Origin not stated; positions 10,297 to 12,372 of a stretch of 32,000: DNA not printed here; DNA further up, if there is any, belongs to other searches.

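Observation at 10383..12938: Unusually large two-gene cassette (212 aa + 567-591 aa) with no recognisable domains: candidate novel defence or conflict system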

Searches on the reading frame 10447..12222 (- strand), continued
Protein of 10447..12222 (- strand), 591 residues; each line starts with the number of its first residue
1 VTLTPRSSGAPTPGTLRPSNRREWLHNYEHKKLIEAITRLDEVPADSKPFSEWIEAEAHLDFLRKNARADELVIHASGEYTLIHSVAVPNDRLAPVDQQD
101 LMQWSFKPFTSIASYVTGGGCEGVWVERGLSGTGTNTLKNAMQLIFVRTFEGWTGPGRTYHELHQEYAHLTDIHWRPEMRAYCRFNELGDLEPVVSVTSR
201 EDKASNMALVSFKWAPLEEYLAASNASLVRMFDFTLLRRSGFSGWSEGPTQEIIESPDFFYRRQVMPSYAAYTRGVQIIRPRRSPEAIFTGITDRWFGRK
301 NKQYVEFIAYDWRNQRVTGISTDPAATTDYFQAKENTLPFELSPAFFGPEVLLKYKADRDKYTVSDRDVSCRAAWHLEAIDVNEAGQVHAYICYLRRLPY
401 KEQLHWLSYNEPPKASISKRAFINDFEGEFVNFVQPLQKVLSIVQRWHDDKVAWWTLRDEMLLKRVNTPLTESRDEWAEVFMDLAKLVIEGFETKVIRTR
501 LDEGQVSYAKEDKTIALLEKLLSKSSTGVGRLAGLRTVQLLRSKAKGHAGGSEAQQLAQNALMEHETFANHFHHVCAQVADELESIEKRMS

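Call 48: find_related_loci(query=A1, collection=genome_contigs, flank=10000)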
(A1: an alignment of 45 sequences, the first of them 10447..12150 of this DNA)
Query A1 (567 aa) in genome_contigs; peptide patterns used: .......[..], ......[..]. (x = any residue, [..] = any of these).
235 stretches matched a pattern; 96 encode a relative of the query (tblastn E <= 1e-3); the best 80 are kept; 80 distinct loci.
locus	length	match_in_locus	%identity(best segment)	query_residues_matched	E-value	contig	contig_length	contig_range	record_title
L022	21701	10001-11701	99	1-567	0e+0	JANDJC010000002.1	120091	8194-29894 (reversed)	MAG: Nitrospira sp. isolate SZTDM-2_Bin289 NODE_2_length_120091_cov_1.579832, whole genome shotgun sequence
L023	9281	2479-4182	82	1-567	0e+0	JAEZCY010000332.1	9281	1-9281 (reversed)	MAG: Acidobacteria bacterium isolate OH_CBrB_268 k127_3140611, whole genome shotgun sequence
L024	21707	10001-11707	81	1-567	0e+0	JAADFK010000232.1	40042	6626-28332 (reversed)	MAG: Acidobacteriota bacterium isolate M_MaxBin.023 contig-127_925, whole genome shotgun sequence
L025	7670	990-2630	84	1-545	0e+0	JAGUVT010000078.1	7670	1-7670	MAG: Deltaproteobacteria bacterium isolate DeMMO5_3 c_000000002192, whole genome shotgun sequence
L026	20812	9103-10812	79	1-567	0e+0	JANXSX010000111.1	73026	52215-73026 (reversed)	MAG: Isosphaeraceae bacterium isolate 338R_metabat_119 338R_k141_815025, whole genome shotgun sequence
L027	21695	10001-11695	80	1-567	0e+0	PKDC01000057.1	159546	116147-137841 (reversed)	MAG: Proteobacteria bacterium isolate Gammapro7 c_000000000018, whole genome shotgun sequence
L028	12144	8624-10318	77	1-564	0e+0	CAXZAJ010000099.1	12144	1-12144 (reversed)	MAG: uncultured bacterium isolate ERR13599002_concoct_79 genome assembly, contig: ERZ24875815.1083, whole genome shotgun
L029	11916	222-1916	77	1-564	0e+0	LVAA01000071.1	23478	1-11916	MAG: Syntrophobacterales bacterium Delta_02 Delta_02_contig_16310, whole genome shotgun sequence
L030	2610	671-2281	81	33-567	0e+0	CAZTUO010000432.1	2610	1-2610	MAG TPA_asm: uncultured Nitrospira sp. isolate binchicken_co30_85 genome assembly, contig: NODE_18646_length_2610_cov_4.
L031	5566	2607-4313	75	1-567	0e+0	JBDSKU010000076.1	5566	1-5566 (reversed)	MAG: Nitrospiraceae bacterium isolate cluster1_bin.353 k127_2849375, whole genome shotgun sequence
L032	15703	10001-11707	73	1-566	0e+0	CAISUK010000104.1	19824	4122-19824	MAG: uncultured proteobacterium isolate D14_bin-0553 genome assembly, contig: bin-0553:104/727, whole genome shotgun seq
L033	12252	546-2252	71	1-567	0e+0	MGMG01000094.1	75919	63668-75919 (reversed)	MAG: Chloroflexi bacterium GWB2_54_36 gwb2_scaffold_793, whole genome shotgun sequence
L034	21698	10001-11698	71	1-564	0e+0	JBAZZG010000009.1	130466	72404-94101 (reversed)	MAG: Bellilinea sp. isolate SO_2017_GW3_10 scaffold_153_c1_OW296A_2017, whole genome shotgun sequence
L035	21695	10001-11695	69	1-564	0e+0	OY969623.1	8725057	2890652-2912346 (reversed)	MAG: uncultured Gemmataceae bacterium isolate MFD06742.bin.c.1 genome assembly, chromosome: 1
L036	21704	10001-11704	69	1-566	0e+0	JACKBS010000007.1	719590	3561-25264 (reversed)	MAG: Ardenticatenaceae bacterium isolate HK-STAS-CHLO-27 HK-STAS-CHLO-27_7, whole genome shotgun sequence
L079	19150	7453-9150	57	1-565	0e+0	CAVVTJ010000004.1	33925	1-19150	MAG: uncultured Alphaproteobacteria bacterium isolate MFD02832.bin.1.134 genome assembly, contig: contig_42119, whole ge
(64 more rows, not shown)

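Call 64: search_protein_families(library=pfam, alignment_id=A4, max_evalue=0.00001)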
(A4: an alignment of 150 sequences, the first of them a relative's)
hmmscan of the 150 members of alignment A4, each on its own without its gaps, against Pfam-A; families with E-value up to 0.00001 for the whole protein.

A. member 1, L001:5352-5669:- (106 aa): 0 families

B. families by the number of members that match (of 150 scanned): 85 families (the first 25 are shown)
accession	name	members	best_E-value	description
PF00589.27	Phage_integrase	4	5.2e-36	Phage integrase family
PF02810.21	SEC-C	4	5.5e-11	SEC-C motif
PF01555.25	N6_N4_Mtase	2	2.5e-34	DNA methylase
PF13175.12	AAA_15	2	4.5e-23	AAA ATPase domain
PF06634.17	DUF1156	2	9.2e-19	Protein of unknown function (DUF1156)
PF04851.21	ResIII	2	1.4e-18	Type III restriction enzyme, res subunit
PF04055.27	Radical_SAM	2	5.7e-18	Radical SAM superfamily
PF13304.12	AAA_21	2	2.4e-16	AAA domain, putative AbiEii toxin, Type IV TA system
PF15919.11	HicB_lk_antitox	2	1.6e-10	HicB_like antitoxin of bacterial toxin-antitoxin system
PF02384.22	N6_Mtase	2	1e-07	N-6 DNA Methylase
PF01642.28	MM_CoA_mutase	1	1.7e-224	Methylmalonyl-CoA mutase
PF02615.19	Ldh_2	1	2.6e-120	Malate/L-lactate dehydrogenase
PF18135.7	Type_ISP_C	1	5.9e-83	Type ISP C-terminal specificity domain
PF04228.19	Zn_peptidase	1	6.2e-79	Putative neutral zinc metallopeptidase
PF07992.20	Pyr_redox_2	1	1.1e-67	Pyridine nucleotide-disulphide oxidoreductase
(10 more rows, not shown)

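Call 65: search_protein_families(library=padloc, alignment_id=A4, max_evalue=0.00001)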
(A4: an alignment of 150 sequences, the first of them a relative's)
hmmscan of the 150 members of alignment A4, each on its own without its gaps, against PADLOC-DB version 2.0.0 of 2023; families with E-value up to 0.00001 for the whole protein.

A. member 1, L001:5352-5669:- (106 aa): 0 families

B. families by the number of members that match (of 150 scanned): 314 families (the first 25 are shown)
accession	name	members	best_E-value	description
PDLC04135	mad3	3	5.7e-59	mads_3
PDLC04134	mad2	3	3.3e-11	mads_2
PDLC03634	MTase_III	2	4.2e-227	Type III methyltransferase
PDLC03637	MTase_III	2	4e-127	Type III methyltransferase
PDLC03641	MTase_III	2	6.7e-112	Type III methyltransferase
PDLC03644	MTase_III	2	2.1e-101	Type III methyltransferase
PDLC00661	HmaB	2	6.2e-95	DNA-adenine methylase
PDLC00660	HmaB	2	4.3e-90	DNA-adenine methylase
PDLC03636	MTase_III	2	3.2e-71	Type III methyltransferase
PDLC03640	MTase_III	2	6.8e-68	Type III methyltransferase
PDLC03646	MTase_III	2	1.2e-57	Type III methyltransferase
PDLC03642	MTase_III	2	2.2e-50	Type III methyltransferase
PDLC03639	MTase_III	2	7.8e-41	Type III methyltransferase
PDLC03638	MTase_III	2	1.1e-40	Type III methyltransferase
PDLC03643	MTase_III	2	2.5e-40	Type III methyltransferase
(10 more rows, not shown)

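Call 72: find_homologous_proteins(query=P0238)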
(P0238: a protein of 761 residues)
Query P0238 (761 aa): 344 proteins with E <= 0.001 among 8000 candidates; the best 120 are listed.
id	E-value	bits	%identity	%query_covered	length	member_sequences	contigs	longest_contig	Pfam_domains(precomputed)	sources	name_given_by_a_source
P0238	0.0e+0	1768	100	100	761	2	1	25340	PF01582.26,PF13676.12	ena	-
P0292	0.0e+0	1226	70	100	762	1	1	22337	PF01582.26,PF13676.12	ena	-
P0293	0.0e+0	1111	84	75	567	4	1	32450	-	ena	-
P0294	1.2e-271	921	72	75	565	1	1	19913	-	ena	-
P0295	5.0e-255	866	70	71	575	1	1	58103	-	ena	-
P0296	1.9e-242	825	64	75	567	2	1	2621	-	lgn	-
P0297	4.7e-236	803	61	75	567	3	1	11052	-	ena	-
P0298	8.3e-233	793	62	75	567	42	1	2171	-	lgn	-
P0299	1.4e-229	782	60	75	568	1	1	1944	-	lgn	-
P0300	3.2e-229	781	61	75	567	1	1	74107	-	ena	-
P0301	1.4e-228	779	60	75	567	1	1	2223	-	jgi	-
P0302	7.2e-227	773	60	75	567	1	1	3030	-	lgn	-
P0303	7.1e-225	766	60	75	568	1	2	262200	-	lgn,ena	-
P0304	9.5e-223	759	59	75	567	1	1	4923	-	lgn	-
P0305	3.4e-220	751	57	75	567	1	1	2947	-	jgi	jgi:hypothetical protein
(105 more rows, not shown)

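Call 73: search_dna_similar(query=window:10447-12150:-, collection=plasmids, mode=protein, max_rows=25)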
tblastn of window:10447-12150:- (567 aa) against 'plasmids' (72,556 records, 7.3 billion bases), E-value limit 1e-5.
Records with a match: 7; places in all: 7; records where one place covers at least 80% of the query: 2.
Best place of each record, by identity: <60% 7.
By first word of the organism name: Rhodococcus 4; Pseudomonas 3.
By predicted mobility (MOB-suite, as given by PLSDB): non-mobilizable 7.
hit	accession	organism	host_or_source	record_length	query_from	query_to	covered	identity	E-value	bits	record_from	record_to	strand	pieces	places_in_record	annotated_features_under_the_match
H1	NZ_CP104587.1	Pseudomonas aeruginosa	Homo sapiens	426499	1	566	100%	31.6%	7e-76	269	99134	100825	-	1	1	hypothetical protein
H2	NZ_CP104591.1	Pseudomonas aeruginosa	Homo sapiens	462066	1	566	100%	31.6%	7e-76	269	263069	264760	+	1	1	hypothetical protein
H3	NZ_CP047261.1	Pseudomonas syringae pv. maculicola str. ES4326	-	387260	119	564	79%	25.6%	3e-20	102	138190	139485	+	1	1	hypothetical protein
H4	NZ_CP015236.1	Rhodococcus fascians D188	Chrysanthemum x morifolium,Culture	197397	296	564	47%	24.2%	1e-13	82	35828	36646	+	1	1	hypothetical protein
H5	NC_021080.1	Rhodococcus fascians D188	-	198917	296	564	47%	24.2%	1e-13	82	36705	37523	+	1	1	hypothetical protein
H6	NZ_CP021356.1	Rhodococcus oxybenzonivorans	river sediment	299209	318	562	43%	25.7%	5e-15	86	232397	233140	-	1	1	hypothetical protein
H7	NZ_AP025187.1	Rhodococcus sp. RDE2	-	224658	318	562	43%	23.5%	4e-14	84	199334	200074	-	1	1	hypothetical protein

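Call 74: search_dna_similar(query=window:10447-12150:-, collection=phages, mode=protein, max_rows=15)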
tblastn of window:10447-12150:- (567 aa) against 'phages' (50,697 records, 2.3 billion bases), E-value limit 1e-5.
No match.

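Call 75: get_annotated_region(hit=H1, flank=8000)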
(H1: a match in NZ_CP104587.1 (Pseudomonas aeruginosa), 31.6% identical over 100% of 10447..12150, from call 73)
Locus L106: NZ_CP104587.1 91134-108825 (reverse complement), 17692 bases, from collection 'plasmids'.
description: Pseudomonas aeruginosa strain WTJH6 plasmid pWTJH6, complete sequence
organism: Pseudomonas aeruginosa (NCBI taxid 287)
taxonomy: Bacteria; Pseudomonadota; Gammaproteobacteria; Pseudomonadales; Pseudomonadaceae; Pseudomonas; Pseudomonas aeruginosa
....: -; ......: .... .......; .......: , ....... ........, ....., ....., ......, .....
typing (MOB-suite, as given by PLSDB): non-mobilizable; replicon rep_cluster_1115; mating-pair formation MPF_I
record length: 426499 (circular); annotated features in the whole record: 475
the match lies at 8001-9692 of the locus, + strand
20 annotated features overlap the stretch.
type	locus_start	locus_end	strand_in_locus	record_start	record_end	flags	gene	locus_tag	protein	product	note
CDS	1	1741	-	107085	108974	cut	-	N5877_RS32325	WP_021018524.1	AAA family ATPase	-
CDS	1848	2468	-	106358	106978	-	-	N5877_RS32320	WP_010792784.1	hypothetical protein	-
CDS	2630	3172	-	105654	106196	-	-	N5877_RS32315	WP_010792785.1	hypothetical protein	-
CDS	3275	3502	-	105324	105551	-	-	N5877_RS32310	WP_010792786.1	hypothetical protein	-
CDS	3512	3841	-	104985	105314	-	-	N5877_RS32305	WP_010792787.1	hypothetical protein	-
CDS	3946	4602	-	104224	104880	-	-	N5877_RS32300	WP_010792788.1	Bax inhibitor-1 family protein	-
CDS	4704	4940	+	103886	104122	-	-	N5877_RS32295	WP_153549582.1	hypothetical protein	-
CDS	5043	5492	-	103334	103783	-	-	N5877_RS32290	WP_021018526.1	hypothetical protein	-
CDS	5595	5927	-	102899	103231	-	-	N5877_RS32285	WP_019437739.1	Arc family DNA-binding protein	-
CDS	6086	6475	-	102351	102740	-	-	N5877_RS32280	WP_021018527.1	hypothetical protein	-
CDS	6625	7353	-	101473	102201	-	-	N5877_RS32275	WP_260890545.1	hypothetical protein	-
CDS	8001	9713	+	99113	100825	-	-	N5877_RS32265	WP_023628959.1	hypothetical protein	-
CDS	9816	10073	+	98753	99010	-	-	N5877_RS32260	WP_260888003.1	hypothetical protein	-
CDS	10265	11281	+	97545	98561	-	-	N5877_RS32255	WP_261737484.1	SAVED domain-containing protein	-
CDS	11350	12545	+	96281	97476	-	-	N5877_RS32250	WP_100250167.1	IS3-like element ISPpu29 family transposase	-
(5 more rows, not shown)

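Call 76: get_annotated_region(hit=H4, flank=6000)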
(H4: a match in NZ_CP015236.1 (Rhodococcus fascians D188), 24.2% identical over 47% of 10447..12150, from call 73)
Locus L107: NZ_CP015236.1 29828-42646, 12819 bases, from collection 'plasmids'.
description: Rhodococcus fascians D188 plasmid pFiD188, complete sequence
organism: Rhodococcus fascians D188 (NCBI taxid 1051973)
taxonomy: Bacteria; Actinomycetota; Actinomycetes; Mycobacteriales; Nocardiaceae; Rhodococcus; Rhodococcus fascians; Rhodococcus fascians D188
host: -; source: Chrysanthemum x morifolium,Culture; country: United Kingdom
typing (MOB-suite, as given by PLSDB): non-mobilizable
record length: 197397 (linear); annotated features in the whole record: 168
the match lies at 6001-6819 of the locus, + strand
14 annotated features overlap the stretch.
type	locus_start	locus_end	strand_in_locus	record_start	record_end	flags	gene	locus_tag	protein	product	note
CDS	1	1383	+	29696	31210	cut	-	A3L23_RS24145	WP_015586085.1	hypothetical protein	-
CDS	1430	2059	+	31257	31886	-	-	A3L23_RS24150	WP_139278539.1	hypothetical protein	-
CDS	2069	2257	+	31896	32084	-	-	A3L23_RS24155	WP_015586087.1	hypothetical protein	-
CDS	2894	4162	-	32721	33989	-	bcmE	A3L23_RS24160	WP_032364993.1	thiamine pyridinylase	GO:0009230 - thiamine catabolic process [Evidence IEA]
CDS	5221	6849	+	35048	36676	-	-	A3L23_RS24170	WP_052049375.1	hypothetical protein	-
CDS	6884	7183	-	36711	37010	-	-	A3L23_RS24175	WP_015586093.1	hypothetical protein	-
CDS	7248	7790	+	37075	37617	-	-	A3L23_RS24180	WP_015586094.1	hypothetical protein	-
CDS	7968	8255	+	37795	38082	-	-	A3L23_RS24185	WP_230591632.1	type II toxin-antitoxin system Phd/YefM family antitoxin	-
CDS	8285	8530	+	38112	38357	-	-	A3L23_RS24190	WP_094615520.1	type II toxin-antitoxin system RelE/ParE family toxin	GO:0030541 - plasmid partitioning [Evidence IEA]; GO:0051290 - protein heterotetramerization [Evidence IEA]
CDS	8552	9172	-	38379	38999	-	-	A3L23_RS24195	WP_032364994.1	hypothetical protein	-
CDS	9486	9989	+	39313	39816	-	-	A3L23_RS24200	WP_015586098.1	hypothetical protein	-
CDS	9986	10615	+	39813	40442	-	-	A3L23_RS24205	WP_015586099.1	RES family NAD+ phosphorylase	-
CDS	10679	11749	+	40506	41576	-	-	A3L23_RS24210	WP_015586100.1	ATPase AAA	-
CDS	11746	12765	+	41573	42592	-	-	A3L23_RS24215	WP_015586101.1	ATP-binding protein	-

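Call 83: search_protein_families(library=padloc, alignment_id=A3, max_evalue=0.01)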
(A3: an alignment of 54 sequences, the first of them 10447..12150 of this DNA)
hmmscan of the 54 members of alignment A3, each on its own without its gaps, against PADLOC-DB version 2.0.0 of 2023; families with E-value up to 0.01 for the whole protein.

A. member 1, window:10447-12150:- (567 aa): 0 families

B. families by the number of members that match (of 54 scanned): 9 families
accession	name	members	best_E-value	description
PDLC00420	ThsB1|ThsB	1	6.9e-56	TIR-like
PDLC02012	SAVED5--SAVED_TIR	1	2.7e-08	-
PDLC05062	PDC-S66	1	5.9e-06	-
PDLC03957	bSEFIR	1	0.00033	-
PDLC00728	Effector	1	0.0019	TIR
PDLC00434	ThsB1|ThsB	1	0.0027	TIR-like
PDLC02421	Aga_TIR-PNTD1-PNTD2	1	0.0045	Class I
PDLC00419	ThsB1|ThsB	1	0.0071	TIR-like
PDLC03744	AbiP2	1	0.0078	DRT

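Call 84: search_protein_families(library=ncbifam, alignment_id=A3, max_evalue=0.01)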
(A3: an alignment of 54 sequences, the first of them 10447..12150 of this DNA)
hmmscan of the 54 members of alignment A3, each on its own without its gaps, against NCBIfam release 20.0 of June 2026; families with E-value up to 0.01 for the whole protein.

A. member 1, window:10447-12150:- (567 aa): 0 families

B. families by the number of members that match (of 54 scanned): 1 family
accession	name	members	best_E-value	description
NF058526.1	Thoeris_type3_ThcB4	1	0.00025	Thoeris type III anti-phage system protein ThcB4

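Call 85: find_encoding_contigs(protein=P0238, flank=8000, max_places=2)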
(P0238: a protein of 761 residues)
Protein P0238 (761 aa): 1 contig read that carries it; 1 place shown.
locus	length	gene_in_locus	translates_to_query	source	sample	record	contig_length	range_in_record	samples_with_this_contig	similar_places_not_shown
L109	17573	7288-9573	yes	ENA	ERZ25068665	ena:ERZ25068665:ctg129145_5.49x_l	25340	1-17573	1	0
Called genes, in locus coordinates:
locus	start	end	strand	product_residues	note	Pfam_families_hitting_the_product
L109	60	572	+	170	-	-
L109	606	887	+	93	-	PF01527:HTH_Tnp_1, PF13542:HTH_Tnp_ISL3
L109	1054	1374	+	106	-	PF13683:rve_3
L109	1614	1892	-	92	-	-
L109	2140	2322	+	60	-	-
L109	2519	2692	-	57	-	-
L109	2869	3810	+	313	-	-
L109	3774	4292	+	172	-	-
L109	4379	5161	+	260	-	-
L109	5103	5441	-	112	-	-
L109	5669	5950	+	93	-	PF01527:HTH_Tnp_1, PF13542:HTH_Tnp_ISL3 (weak)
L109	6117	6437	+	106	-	PF13683:rve_3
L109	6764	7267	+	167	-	-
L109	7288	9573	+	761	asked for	PF01582:TIR, PF13676:TIR_2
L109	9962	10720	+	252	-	-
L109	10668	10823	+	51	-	-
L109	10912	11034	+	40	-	-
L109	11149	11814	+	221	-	-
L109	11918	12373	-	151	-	PF13683:rve_3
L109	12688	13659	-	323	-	PF01582:TIR, PF13676:TIR_2, PF27176:Y4lF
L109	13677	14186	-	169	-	-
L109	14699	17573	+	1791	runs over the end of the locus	PF25794:SACS (weak), PF13020:NOV_C (faint)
